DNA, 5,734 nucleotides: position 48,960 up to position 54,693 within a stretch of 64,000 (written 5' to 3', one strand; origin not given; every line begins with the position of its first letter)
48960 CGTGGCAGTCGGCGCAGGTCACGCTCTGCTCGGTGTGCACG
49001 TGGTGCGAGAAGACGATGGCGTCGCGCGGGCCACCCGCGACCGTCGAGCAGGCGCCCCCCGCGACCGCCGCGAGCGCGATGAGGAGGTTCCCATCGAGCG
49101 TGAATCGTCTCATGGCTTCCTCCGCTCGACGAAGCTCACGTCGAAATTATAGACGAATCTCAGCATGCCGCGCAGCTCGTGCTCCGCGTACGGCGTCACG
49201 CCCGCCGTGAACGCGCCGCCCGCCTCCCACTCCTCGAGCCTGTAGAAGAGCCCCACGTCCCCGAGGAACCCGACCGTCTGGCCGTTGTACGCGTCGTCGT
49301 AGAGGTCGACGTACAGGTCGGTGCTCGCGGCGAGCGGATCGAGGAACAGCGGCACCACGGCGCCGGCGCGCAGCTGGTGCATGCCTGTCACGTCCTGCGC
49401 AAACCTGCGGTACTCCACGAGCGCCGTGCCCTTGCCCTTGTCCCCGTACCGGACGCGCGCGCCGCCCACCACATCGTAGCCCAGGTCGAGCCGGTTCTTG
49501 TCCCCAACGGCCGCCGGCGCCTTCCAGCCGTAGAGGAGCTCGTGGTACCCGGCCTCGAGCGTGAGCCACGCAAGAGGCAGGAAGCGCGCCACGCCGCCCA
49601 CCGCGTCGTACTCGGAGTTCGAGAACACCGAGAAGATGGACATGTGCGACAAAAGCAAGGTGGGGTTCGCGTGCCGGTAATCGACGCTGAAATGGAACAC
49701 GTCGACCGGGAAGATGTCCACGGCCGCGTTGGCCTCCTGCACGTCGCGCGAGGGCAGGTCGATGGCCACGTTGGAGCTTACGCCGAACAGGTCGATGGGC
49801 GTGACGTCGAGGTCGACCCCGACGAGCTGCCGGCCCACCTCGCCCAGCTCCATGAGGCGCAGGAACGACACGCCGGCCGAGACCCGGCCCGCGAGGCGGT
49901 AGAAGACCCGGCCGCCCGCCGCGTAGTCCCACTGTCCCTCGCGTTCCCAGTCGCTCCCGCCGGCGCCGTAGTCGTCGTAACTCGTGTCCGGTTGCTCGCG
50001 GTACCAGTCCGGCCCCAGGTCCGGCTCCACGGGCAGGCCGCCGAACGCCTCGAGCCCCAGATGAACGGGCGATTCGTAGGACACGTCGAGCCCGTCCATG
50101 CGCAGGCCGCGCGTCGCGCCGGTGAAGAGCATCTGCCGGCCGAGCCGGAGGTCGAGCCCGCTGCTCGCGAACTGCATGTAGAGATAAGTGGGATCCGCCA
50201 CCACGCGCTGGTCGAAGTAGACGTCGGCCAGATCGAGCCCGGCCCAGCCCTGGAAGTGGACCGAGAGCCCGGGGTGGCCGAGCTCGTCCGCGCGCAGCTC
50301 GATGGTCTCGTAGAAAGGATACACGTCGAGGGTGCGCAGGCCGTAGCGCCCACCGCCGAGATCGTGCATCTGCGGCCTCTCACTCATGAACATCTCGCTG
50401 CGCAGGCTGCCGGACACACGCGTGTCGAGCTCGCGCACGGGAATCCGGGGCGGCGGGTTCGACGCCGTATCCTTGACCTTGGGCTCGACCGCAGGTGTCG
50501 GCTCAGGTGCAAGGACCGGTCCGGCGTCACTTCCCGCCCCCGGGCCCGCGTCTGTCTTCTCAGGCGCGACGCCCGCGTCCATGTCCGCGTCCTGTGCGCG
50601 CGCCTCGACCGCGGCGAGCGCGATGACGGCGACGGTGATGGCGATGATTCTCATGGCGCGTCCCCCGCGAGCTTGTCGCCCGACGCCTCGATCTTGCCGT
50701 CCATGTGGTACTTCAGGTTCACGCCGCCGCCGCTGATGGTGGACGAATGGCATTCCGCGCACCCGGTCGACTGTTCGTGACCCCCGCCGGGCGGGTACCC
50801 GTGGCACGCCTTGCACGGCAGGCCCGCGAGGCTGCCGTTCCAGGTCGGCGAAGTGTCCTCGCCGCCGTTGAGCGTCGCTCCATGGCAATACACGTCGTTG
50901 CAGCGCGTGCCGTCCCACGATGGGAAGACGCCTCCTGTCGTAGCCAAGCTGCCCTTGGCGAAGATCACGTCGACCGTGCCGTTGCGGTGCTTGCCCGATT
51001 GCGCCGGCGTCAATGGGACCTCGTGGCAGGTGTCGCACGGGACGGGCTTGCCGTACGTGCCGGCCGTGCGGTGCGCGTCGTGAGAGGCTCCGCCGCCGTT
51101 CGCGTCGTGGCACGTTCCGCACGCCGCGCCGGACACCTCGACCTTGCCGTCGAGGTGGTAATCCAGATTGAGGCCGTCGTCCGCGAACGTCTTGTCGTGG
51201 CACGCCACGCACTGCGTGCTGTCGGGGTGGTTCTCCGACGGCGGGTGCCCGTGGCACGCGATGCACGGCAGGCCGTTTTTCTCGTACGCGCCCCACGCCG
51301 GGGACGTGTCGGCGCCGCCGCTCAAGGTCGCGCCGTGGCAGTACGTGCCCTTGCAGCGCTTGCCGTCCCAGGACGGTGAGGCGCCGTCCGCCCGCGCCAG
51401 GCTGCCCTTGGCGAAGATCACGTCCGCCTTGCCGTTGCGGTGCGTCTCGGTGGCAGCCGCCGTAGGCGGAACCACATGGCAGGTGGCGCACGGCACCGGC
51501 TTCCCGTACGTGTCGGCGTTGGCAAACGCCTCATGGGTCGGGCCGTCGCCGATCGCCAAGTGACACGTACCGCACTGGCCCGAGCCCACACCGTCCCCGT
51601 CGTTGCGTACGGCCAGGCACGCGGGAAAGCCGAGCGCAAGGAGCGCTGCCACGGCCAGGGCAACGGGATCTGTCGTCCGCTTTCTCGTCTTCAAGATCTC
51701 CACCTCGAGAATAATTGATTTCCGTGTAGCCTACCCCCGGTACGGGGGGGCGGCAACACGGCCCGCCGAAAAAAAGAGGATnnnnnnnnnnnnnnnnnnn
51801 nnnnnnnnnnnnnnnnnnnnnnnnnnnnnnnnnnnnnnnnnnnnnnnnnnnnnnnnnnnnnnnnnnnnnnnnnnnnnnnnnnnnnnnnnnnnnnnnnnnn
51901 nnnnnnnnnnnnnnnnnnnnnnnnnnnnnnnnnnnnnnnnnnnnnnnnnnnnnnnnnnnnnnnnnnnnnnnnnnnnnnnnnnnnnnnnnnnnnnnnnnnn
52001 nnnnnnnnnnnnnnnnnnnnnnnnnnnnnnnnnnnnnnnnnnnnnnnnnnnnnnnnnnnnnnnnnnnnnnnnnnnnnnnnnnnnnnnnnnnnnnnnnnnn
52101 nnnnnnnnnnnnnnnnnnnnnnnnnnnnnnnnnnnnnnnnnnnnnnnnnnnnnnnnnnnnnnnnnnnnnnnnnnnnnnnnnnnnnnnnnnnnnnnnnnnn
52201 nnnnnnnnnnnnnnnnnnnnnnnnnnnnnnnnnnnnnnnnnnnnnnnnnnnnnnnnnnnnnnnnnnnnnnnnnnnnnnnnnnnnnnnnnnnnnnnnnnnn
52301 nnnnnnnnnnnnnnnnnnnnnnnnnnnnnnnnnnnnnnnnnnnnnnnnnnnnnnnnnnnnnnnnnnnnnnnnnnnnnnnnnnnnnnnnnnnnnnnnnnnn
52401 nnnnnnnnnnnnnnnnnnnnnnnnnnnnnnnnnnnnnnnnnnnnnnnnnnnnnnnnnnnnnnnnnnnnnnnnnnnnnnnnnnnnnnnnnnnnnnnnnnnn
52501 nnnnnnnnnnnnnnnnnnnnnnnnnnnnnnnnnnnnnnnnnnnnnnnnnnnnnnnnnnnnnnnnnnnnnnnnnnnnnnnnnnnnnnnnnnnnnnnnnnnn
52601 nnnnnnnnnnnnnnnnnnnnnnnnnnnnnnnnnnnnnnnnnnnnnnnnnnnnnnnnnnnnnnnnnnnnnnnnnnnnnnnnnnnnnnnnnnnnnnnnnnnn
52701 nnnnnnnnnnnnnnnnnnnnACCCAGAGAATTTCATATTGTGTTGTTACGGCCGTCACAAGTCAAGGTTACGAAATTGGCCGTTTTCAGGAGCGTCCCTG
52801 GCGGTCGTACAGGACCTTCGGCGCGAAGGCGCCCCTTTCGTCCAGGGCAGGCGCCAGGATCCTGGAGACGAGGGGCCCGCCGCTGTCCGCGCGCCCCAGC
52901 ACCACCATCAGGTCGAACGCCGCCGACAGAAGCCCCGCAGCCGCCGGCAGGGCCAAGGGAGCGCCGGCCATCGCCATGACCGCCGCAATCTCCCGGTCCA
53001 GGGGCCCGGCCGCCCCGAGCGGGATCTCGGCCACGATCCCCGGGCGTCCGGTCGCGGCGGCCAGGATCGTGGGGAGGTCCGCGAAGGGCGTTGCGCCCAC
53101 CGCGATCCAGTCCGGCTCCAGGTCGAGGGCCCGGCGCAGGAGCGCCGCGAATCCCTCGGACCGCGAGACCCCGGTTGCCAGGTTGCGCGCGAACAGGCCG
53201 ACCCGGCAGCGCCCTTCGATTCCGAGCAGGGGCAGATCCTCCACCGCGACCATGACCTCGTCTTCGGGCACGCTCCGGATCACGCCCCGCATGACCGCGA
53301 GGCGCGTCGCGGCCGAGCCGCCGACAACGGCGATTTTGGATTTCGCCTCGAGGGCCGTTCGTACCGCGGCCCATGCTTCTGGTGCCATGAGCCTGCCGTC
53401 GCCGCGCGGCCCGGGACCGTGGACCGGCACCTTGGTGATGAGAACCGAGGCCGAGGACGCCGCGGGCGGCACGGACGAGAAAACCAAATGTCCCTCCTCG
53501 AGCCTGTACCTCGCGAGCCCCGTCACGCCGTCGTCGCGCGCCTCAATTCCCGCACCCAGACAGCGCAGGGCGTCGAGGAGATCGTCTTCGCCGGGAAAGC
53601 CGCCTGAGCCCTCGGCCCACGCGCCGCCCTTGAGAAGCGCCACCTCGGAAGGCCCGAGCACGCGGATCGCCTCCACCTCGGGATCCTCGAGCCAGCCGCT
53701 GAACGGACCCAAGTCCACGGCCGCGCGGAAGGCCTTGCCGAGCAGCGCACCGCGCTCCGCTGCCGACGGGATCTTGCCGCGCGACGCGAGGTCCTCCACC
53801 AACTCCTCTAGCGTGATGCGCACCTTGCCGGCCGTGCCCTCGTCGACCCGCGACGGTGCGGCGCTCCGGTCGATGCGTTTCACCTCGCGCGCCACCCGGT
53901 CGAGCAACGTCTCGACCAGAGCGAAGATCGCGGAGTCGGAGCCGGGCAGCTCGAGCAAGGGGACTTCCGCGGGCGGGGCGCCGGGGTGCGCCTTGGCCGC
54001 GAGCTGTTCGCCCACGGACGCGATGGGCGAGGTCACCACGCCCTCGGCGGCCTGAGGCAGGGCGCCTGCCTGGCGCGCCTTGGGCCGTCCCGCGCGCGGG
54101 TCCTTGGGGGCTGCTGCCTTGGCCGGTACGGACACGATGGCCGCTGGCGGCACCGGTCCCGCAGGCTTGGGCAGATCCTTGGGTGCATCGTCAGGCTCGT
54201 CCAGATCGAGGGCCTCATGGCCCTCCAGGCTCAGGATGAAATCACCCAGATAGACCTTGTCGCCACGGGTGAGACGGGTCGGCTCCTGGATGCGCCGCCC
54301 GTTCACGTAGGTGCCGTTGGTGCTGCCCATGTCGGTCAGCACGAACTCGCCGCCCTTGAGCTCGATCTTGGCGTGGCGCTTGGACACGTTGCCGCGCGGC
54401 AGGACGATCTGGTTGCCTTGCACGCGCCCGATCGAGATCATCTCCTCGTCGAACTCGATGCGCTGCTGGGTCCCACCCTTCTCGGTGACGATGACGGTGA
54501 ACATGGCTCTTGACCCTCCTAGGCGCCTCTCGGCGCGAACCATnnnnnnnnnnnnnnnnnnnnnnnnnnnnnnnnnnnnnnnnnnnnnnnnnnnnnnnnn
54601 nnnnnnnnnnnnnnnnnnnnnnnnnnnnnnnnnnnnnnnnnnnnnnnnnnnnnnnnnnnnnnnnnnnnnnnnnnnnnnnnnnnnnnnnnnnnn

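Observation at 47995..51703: A cytochrome / beta-barrel / cytochrome operon resembles a porin-cytochrome (Pcc-type) electron conduit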

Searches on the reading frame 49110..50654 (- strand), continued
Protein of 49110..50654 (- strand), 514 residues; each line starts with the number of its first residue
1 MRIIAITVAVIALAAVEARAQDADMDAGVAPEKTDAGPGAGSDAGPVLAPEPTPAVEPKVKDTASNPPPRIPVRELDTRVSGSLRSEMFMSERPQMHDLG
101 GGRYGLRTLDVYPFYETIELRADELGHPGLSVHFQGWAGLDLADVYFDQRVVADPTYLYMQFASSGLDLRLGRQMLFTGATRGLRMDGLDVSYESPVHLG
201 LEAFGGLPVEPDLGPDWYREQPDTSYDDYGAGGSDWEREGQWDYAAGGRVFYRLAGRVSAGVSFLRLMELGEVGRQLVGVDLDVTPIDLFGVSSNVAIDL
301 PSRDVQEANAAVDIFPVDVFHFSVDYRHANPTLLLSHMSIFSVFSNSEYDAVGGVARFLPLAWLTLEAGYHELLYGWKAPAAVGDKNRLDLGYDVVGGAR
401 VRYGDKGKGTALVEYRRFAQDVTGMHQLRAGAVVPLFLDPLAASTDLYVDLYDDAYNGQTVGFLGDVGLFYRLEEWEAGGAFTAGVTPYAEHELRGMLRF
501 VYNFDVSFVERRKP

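Call 74: search_protein_families(library=ncbifam, proteins=[P0448, L019:2454-4604:+, L005:7427-7993:+, L017:7854-9182:+, L017:9185-10222:+], max_evalue=0.01)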
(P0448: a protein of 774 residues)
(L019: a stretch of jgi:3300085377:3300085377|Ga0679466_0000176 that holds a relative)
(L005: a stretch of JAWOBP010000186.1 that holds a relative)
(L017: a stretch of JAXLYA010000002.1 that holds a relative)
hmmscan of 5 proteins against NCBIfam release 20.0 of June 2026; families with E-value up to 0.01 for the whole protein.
P0448 (774 aa): 3 families
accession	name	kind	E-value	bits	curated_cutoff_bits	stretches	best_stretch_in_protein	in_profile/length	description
TIGR04257.1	nanowire_3heme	domain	1.6e-07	31.4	40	2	528-584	13-74/75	c(7)-type cytochrome triheme domain-containing protein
NF041781.1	mnquin_red_QrcA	equivalog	4.8e-07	29.5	180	1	458-505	31-77/174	menaquinone reductase multiheme cytochrome c subunit QrcA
NF043011.1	CytC7_Geobact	equivalog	0.0047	17.4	120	1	457-512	32-88/89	cytochrome c7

L019:2454-4604:+ (717 aa): 1 family
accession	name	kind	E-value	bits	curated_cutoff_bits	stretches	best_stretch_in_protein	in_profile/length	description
TIGR01904.2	GSu_C4xC__C2xCH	domain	5.3e-36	122.2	27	4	281-338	10-63/73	CxxxxCH/CxxCH domain c-type cytochrome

L005:7427-7993:+ (189 aa): 2 families
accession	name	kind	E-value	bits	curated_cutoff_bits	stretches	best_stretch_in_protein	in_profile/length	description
TIGR01904.2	GSu_C4xC__C2xCH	domain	4.3e-15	55.2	27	1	82-151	1-64/73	CxxxxCH/CxxCH domain c-type cytochrome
TIGR03508.1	decahem_SO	subfamily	0.0056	16.2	192.2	0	33-164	1-127/258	DmsE family decaheme c-type cytochrome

L017:7854-9182:+ (443 aa): 0 families

L017:9185-10222:+ (346 aa): 2 families
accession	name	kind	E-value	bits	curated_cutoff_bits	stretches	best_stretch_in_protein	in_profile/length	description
TIGR03153.1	cytochr_NrfH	equivalog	0.0041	17.2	134.2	1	30-76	88-134/138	cytochrome c nitrite reductase small subunit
NF041781.1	mnquin_red_QrcA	equivalog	0.0078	15.8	180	1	28-78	26-74/174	menaquinone reductase multiheme cytochrome c subunit QrcA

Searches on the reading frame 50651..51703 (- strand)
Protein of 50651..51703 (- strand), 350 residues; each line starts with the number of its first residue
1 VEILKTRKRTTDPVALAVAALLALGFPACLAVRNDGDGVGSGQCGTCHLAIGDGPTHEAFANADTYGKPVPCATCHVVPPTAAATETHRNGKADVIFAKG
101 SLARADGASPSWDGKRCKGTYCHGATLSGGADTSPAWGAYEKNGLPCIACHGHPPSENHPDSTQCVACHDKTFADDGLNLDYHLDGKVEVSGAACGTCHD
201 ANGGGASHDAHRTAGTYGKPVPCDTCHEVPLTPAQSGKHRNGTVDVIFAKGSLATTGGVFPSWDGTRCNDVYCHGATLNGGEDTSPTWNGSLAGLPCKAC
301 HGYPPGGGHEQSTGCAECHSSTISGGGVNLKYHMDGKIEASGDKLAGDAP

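Call 3: search_protein_families(library=pfam, proteins=[window:50651-51703:-], max_evalue=0.1)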
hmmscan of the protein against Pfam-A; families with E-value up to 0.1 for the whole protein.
window:50651-51703:- (350 aa): 3 families
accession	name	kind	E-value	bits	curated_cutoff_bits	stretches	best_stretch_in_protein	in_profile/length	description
PF14522.11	Cytochrome_C7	-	5.6e-14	52.2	24.8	5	120-170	17-67/67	Cytochrome c7 and related cytochrome c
PF09698.15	GSu_C4xC__C2xCH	-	1.1e-05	26.4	21.7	2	268-301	2-36/36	Geobacter CxxxxCH...CXXCH motif (GSu_C4xC__C2xCH)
PF14537.11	Cytochrom_c3_2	-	0.00063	20.6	25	0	141-228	3-79/79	Cytochrome c3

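Call 4: search_protein_families(library=ncbifam, proteins=[window:50651-51703:-], max_evalue=0.1)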
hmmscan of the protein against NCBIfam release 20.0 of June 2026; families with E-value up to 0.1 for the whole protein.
window:50651-51703:- (350 aa): 4 families
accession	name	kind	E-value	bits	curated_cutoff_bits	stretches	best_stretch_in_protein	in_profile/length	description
TIGR01904.2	GSu_C4xC__C2xCH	domain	4.6e-23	80.8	27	2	239-310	1-65/73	CxxxxCH/CxxCH domain c-type cytochrome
TIGR04257.1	nanowire_3heme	domain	7.5e-05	22.8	40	1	157-202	18-61/75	c(7)-type cytochrome triheme domain-containing protein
TIGR03146.1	cyt_nit_nrfB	equivalog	0.008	16.5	166.6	0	44-96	14-62/145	cytochrome c nitrite reductase pentaheme subunit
NF008659.0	PRK11659.1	equivalog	0.075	12.7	184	0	43-87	112-153/188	cytochrome c nitrite reductase pentaheme subunit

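Call 47: search_solved_structures(query=window:50654-51694:-, max_evalue=1)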
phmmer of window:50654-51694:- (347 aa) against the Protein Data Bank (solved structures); distinct sequences matched with E-value up to 1: 0.

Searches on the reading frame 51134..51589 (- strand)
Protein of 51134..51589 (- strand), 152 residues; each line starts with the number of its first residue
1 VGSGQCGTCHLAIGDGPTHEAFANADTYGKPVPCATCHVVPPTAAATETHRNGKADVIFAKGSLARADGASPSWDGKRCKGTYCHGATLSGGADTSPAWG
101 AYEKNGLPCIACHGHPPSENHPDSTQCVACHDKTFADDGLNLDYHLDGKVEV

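Call 73: search_solved_structures(query=A4, max_evalue=1)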
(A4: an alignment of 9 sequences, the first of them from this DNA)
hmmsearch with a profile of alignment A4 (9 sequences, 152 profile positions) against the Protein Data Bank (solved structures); distinct sequences matched with E-value up to 1: 18.
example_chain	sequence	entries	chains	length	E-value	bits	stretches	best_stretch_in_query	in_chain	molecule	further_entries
3ov0_A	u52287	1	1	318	0.041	17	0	4-134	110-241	Cytochrome c family protein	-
9m8m_C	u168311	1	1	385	0.044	16.9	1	3-45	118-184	Photosynthetic reaction center cytochrome c subunit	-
2ozy_A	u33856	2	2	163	0.09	15.9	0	2-142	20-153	Cytochrome c-type protein nrfB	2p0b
1eys_C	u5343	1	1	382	0.11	15.7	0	3-39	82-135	PHOTOSYNTHETIC REACTION CENTER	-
7c52_C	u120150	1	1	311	0.15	15.2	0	3-39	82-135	Photosynthetic reaction center cytochrome c subunit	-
5b5m_C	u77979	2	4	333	0.2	14.8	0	3-39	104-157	Photosynthetic reaction center cytochrome c subunit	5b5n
3bng_A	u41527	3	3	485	0.2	14.8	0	4-114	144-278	Cytochrome c-552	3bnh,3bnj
1fs7_A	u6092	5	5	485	0.22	14.7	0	4-114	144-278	CYTOCHROME C NITRITE REDUCTASE | Cytochrome c-552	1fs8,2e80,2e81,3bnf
9wt9_A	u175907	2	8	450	0.28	14.3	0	100-133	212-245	Cytochrome c,Multiheme cytochrome c selenoprotein mutant (MccSep U325A) | Cytochrome c,Multiheme cytochrome c selenoprotein (MccSep)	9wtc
3wmm_C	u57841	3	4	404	0.29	14.3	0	3-39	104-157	Photosynthetic reaction center C subunit | Photosynthetic reaction center cytochrome c subunit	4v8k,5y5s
9wt8_A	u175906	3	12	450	0.34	14.1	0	100-133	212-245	Cytochrome c,Multiheme cytochrome c selenoprotein (MccSep)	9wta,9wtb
1fs9_A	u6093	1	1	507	0.39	13.9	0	4-115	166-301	CYTOCHROME C NITRITE REDUCTASE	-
5k5h_A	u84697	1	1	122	0.43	13.7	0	5-50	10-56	Transcriptional repressor CTCF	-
7y3m_B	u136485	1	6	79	0.44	13.7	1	3-53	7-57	Sal-like protein 4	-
3oue_A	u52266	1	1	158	0.44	13.7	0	77-134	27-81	Cytochrome c family protein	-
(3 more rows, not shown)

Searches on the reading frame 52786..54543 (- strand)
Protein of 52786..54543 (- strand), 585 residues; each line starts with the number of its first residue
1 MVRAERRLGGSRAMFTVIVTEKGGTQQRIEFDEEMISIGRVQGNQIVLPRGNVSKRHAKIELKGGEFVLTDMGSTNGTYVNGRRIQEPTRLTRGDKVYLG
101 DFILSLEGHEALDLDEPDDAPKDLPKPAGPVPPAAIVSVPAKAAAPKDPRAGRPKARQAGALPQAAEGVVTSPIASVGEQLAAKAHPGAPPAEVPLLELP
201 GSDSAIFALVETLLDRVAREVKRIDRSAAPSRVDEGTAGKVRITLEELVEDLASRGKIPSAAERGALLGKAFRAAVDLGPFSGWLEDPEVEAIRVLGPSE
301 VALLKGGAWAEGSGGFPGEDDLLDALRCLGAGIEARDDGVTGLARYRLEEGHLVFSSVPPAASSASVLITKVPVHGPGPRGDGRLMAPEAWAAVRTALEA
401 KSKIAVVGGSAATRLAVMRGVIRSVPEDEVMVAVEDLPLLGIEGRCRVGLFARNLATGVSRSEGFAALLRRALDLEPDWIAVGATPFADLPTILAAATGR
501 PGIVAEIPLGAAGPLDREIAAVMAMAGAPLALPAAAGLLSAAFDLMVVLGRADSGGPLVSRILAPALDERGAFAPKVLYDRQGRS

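Call 40: search_protein_families(library=pfam, proteins=[window:52786-54543:-], max_evalue=0.001)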
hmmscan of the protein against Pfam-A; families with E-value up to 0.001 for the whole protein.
window:52786-54543:- (585 aa): 2 families
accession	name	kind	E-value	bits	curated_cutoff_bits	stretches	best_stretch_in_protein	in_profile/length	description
PF00498.31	FHA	-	6.5e-20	71.8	20.7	1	36-100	1-67/67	FHA domain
PF16697.10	Yop-YscD_cpl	-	3.1e-11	43.8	33.2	1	29-107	12-91/94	Inner membrane component of T3SS, cytoplasmic domain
